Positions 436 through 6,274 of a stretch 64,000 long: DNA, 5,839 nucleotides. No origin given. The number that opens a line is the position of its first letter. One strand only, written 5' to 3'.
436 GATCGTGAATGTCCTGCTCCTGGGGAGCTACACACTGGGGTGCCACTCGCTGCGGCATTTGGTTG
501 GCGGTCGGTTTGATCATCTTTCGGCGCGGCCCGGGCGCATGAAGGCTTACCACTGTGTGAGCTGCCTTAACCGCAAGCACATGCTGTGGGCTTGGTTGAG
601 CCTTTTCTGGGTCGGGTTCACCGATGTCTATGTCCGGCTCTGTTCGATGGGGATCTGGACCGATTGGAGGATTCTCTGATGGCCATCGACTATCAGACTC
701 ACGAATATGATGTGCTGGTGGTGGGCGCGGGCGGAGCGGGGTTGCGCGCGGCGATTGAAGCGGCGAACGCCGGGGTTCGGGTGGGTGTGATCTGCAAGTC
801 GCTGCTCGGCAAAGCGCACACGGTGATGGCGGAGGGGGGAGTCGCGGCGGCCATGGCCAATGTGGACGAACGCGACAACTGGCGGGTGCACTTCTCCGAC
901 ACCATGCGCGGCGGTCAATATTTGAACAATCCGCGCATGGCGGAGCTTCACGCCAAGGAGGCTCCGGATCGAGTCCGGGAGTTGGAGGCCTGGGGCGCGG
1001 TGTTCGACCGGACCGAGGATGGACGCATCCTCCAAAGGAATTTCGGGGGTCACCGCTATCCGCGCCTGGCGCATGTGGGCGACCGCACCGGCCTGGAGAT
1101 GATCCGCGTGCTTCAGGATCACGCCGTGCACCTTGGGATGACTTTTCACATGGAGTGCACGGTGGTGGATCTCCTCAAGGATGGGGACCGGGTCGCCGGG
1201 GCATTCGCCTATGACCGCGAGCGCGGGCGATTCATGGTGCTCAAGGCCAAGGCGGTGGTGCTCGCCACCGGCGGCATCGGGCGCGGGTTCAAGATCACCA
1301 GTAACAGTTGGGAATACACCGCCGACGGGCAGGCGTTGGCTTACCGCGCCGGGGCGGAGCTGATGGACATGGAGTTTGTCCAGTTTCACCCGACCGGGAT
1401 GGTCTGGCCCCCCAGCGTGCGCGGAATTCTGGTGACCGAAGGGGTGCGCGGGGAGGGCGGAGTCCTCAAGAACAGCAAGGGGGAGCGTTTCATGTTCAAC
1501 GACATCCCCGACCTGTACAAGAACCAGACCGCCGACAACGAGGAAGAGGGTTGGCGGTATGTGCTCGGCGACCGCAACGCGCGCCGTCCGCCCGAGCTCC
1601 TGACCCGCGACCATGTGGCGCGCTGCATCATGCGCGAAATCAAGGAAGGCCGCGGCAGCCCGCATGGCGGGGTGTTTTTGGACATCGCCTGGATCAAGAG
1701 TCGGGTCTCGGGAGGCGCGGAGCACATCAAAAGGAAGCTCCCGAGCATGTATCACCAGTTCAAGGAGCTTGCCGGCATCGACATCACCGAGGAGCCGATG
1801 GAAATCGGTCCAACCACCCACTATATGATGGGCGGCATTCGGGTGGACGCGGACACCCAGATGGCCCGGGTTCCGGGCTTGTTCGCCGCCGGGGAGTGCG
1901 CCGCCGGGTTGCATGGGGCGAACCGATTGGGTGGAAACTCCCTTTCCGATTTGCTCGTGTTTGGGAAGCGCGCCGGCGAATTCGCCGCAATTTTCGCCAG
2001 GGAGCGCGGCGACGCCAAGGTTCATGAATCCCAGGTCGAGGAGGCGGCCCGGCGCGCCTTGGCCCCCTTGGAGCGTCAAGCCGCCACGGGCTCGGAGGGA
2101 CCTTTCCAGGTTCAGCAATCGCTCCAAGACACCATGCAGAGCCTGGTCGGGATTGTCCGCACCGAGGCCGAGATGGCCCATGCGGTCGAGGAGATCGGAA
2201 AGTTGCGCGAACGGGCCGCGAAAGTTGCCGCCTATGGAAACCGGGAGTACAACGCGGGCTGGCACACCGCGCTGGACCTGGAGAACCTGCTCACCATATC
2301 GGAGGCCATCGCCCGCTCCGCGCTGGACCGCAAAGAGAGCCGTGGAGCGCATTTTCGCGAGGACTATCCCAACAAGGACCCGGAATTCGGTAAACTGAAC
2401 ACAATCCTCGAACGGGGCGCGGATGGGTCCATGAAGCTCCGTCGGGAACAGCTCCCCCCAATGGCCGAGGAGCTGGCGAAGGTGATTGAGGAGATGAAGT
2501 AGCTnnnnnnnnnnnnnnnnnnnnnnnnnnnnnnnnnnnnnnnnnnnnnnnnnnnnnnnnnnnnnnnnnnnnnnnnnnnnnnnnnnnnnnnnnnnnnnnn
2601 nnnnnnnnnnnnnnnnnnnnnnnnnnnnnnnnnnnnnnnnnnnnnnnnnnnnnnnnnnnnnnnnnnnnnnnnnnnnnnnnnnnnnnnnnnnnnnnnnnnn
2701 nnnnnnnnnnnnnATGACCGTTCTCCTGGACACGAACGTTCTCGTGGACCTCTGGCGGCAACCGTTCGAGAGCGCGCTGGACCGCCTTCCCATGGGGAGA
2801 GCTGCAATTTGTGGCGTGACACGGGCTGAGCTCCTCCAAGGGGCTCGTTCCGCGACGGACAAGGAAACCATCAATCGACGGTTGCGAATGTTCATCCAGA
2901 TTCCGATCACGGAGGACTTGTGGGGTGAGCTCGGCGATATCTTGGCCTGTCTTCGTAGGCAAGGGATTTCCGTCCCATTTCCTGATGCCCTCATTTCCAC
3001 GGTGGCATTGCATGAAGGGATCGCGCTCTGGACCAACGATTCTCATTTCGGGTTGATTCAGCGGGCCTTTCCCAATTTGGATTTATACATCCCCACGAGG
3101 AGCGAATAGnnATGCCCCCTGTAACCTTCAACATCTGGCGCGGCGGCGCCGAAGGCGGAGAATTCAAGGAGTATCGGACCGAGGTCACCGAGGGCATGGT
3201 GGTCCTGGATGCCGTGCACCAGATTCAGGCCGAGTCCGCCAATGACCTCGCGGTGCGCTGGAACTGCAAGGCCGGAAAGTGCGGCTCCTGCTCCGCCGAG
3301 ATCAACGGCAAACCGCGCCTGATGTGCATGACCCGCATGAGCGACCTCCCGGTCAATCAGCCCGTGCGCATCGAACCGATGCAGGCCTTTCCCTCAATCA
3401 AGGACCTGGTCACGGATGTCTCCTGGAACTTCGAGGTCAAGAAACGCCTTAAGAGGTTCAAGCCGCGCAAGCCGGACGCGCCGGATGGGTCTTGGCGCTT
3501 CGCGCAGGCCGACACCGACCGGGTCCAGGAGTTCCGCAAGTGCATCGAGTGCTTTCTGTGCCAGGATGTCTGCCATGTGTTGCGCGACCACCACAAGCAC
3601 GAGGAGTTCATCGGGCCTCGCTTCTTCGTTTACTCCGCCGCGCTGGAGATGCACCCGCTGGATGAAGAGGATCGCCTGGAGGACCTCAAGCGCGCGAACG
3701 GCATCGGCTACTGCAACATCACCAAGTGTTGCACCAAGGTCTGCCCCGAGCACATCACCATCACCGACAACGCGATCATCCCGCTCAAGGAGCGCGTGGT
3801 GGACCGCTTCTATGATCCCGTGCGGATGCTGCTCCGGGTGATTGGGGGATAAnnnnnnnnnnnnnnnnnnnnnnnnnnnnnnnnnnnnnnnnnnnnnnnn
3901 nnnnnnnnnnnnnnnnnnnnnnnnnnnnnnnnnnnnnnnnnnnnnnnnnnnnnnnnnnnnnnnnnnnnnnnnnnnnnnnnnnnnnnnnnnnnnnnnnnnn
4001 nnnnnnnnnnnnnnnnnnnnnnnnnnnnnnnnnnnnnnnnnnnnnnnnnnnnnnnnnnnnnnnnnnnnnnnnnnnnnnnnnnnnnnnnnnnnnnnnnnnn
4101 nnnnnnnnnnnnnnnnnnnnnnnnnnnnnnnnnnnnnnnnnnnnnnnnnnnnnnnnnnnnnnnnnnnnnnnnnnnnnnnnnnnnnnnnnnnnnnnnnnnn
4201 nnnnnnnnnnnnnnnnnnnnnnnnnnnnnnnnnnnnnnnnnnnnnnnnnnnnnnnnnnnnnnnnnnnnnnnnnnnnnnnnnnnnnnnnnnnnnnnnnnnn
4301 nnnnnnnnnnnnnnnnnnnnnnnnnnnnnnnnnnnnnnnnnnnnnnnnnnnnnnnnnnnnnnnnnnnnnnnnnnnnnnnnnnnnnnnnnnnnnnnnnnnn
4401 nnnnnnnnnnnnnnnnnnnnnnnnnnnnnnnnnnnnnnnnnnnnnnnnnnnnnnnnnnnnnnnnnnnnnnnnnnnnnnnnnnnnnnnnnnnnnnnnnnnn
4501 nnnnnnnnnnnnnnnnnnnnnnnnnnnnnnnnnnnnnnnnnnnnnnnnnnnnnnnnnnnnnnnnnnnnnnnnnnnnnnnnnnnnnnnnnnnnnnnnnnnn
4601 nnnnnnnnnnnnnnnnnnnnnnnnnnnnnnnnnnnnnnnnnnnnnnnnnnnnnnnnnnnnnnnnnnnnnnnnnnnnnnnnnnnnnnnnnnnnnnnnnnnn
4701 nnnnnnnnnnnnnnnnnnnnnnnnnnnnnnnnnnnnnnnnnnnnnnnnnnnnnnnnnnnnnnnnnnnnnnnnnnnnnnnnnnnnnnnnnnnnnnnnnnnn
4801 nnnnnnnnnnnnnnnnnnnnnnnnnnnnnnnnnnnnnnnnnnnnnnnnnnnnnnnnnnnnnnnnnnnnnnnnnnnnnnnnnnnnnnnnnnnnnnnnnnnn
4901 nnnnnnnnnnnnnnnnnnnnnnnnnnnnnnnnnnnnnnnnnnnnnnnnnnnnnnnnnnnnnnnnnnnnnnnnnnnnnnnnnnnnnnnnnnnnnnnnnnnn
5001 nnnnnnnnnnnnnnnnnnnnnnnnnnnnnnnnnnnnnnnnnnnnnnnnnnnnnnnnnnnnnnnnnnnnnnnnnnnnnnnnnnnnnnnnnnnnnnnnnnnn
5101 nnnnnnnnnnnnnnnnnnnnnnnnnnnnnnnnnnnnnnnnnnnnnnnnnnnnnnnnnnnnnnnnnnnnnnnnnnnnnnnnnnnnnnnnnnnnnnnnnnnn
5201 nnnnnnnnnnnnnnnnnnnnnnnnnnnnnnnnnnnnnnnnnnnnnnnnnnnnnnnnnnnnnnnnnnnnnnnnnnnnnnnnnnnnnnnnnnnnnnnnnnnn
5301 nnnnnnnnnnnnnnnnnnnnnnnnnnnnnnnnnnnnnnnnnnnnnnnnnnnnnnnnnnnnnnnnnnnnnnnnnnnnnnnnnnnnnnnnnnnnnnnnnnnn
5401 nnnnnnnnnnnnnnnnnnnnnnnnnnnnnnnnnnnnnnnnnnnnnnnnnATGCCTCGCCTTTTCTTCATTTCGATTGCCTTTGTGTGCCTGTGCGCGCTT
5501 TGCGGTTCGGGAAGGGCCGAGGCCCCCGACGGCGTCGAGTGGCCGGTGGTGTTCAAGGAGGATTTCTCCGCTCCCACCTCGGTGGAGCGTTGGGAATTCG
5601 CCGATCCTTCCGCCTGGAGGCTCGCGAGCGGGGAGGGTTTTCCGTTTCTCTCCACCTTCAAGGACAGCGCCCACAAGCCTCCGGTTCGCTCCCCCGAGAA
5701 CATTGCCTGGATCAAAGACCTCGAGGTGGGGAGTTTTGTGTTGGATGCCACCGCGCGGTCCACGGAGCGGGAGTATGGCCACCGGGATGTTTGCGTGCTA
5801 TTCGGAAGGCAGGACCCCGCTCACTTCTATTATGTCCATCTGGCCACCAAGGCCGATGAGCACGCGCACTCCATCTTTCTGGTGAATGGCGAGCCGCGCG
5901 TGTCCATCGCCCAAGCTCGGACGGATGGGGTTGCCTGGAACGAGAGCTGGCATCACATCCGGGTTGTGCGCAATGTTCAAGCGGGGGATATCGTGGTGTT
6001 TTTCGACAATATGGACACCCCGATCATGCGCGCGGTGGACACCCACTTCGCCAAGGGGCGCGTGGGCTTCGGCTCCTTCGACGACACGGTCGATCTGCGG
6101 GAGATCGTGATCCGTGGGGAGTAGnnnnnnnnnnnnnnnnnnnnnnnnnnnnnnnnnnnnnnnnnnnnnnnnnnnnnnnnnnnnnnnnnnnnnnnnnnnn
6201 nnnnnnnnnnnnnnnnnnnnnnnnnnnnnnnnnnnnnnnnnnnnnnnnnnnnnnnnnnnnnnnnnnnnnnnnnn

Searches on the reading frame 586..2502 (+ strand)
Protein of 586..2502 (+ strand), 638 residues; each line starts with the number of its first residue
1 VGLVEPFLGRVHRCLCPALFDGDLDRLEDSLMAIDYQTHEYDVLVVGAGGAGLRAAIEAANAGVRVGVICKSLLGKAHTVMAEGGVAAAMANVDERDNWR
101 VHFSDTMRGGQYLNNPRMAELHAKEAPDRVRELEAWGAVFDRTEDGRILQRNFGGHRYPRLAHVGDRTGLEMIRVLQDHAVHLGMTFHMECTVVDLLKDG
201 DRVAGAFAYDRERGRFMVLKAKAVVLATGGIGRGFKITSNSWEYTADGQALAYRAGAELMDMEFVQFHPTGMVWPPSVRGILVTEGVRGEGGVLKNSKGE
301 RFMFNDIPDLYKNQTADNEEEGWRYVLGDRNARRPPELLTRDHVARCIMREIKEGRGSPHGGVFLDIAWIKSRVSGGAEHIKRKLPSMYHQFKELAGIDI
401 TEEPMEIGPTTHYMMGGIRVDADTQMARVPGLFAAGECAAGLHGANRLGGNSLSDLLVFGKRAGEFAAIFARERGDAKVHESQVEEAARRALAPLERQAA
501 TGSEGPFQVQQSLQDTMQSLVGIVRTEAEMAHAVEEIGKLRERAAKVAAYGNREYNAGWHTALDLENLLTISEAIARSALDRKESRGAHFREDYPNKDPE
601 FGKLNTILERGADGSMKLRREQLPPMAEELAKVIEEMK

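Call 15: search_protein_families(library=pfam, proteins=[window:586-2502:+], max_evalue=0.001)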
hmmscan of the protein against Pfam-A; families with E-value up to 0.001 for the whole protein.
window:586-2502:+ (638 aa): 8 families
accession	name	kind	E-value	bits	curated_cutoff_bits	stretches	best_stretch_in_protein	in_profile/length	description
PF00890.30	FAD_binding_2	-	1.7e-96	324.4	20.4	1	42-453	1-414/414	FAD binding domain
PF02910.25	Succ_DH_flav_C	-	3.1e-27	95.5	20.8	1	511-622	2-115/130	Fumarate reductase flavoprotein C-term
PF07992.20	Pyr_redox_2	-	5.1e-11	43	26.1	1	41-70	1-30/291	Pyridine nucleotide-disulphide oxidoreductase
PF01266.30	DAO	-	1.2e-09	38.6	27.9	1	42-231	1-205/353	FAD dependent oxidoreductase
PF03486.20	HI0933_like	-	1.5e-08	34.8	50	0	42-72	2-32/244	HI0933-like protein Rossmann domain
PF01494.25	FAD_binding_3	-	1.9e-05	24.5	22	1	40-230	1-159/349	FAD binding domain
PF01946.23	Thi4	-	0.00028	20.6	26.2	0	39-73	16-51/235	Thi4 family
PF01134.28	GIDA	-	0.00058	19.5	22.1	0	42-71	1-30/391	Glucose inhibited division protein A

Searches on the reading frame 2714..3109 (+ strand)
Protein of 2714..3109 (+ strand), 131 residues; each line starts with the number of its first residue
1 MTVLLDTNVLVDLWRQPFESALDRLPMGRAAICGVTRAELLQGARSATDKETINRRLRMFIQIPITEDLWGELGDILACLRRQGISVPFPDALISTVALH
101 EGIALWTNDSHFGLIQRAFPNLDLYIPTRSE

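Call 15: search_protein_families(library=pfam, proteins=[window:2714-3109:+], max_evalue=0.001)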
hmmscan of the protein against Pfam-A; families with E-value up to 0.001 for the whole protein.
window:2714-3109:+ (131 aa): 1 family
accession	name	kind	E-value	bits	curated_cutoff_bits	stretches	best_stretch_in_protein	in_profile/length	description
PF01850.27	PIN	-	7.5e-11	43.1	23.6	1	3-113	1-115/120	PIN domain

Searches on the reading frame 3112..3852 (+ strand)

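Call 7: search_protein_families(library=pfam, proteins=[window:3112-3852:+], max_evalue=1)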
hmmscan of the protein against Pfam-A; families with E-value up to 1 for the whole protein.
window:3112-3852:+ (246 aa): 10 families
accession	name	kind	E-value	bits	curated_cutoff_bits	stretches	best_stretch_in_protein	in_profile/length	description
PF13085.11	Fer2_3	-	8.7e-24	84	27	1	8-104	4-103/107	2Fe-2S iron-sulfur cluster binding domain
PF13183.11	Fer4_8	-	1.5e-08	35.5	27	1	141-215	2-68/68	4Fe-4S dicluster domain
PF12838.12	Fer4_7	-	3.7e-06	27.7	27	1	143-214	1-51/52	4Fe-4S dicluster domain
PF13534.11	Fer4_17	-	1.9e-05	25.6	22.2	1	143-215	1-60/61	4Fe-4S dicluster domain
PF13746.11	Fer4_18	-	9.1e-05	23.1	27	1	183-219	43-79/114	4Fe-4S dicluster domain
PF00111.32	Fer2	-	0.00067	20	21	1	31-67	19-62/77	2Fe-2S iron-sulfur cluster binding domain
PF13237.11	Fer4_10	-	0.011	16.1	25.5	1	140-154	38-52/53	4Fe-4S dicluster domain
PF13187.11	Fer4_9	-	0.013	16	27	1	137-155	30-48/52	4Fe-4S dicluster domain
PF12797.12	Fer4_2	-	0.079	13.4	24.5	1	141-155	7-21/22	4Fe-4S binding domain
PF13484.11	Fer4_16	-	0.081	14.2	30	0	133-154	42-63/66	4Fe-4S double cluster binding domain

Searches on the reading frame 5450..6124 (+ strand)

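Call 7: search_protein_families(library=pfam, proteins=[window:5450-6124:+], max_evalue=1)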
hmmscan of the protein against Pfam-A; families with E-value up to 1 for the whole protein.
window:5450-6124:+ (224 aa): 1 family
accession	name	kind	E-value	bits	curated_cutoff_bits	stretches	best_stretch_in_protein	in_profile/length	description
PF20260.4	PUA_4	-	0.045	14.3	23.9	1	168-189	7-28/48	RNA methyltransferase PUA domain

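Call 56: search_protein_families(library=ncbifam, proteins=[window:5450-6124:+], max_evalue=0.1)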
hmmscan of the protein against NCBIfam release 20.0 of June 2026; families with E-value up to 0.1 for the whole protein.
window:5450-6124:+ (224 aa): 0 families
